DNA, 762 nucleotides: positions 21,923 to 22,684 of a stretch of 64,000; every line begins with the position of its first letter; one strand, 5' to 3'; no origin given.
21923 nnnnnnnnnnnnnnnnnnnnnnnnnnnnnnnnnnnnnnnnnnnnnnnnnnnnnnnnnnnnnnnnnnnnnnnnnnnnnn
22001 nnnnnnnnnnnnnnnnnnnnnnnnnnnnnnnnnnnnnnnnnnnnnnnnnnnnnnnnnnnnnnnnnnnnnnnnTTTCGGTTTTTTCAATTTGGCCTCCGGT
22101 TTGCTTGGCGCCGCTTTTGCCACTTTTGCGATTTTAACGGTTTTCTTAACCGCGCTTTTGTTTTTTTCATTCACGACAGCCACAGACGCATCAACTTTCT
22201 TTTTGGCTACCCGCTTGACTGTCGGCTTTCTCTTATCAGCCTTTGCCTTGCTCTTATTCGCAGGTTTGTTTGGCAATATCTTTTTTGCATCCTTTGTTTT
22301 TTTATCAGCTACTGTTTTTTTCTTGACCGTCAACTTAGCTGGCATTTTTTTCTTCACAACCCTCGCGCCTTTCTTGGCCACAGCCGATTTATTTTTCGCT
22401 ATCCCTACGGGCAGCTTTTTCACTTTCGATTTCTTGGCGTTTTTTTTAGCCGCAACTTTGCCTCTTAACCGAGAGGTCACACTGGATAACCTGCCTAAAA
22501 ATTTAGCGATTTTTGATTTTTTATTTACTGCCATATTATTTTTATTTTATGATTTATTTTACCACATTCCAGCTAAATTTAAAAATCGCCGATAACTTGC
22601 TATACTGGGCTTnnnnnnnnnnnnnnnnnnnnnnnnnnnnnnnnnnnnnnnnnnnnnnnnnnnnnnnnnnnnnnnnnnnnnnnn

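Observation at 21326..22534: NiFe hydrogenase small subunit carries a ~150-aa histone-H1-like Lys/Ala-rich N-terminal tail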

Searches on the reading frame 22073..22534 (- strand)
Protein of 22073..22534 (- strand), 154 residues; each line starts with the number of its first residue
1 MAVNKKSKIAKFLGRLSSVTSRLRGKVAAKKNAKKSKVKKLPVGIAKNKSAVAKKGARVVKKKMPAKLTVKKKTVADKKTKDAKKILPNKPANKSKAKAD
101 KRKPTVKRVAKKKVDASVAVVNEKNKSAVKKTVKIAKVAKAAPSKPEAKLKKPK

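Call 37: search_protein_families(library=pfam, proteins=[window:22073-22534:-], max_evalue=10)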
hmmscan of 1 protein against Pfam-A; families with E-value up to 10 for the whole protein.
seq(154 aa): 0 families

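Call 50: find_homologous_proteins(query=window:22085-22534:-, max_evalue=0.001)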
Query seq(150 aa): 795 candidates shared short words with the query, none scored E <= 0.001.
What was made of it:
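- Closest known: Lysine-repeat C-terminal domain of actinobacterial topoisomerase I. Different: No sequence homology was detected (calls 37, 50).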

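Call 56: search_solved_structures(query=window:22073-22534:-, max_evalue=10)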
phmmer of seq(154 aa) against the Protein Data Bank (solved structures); distinct sequences matched with E-value up to 10: 0.
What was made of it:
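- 22070..22534 (-): Polycationic N-terminal tail, aa 1-155 (K 32%, A 15.5%, V 13%; net charge +50). No family hit (calls 37, 50, 56).
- Tried and rejected: Pfam at E<=10 (call 37), PDB at E<=10 (call 56) and a 5.8-billion-protein search (call 50) were all empty.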
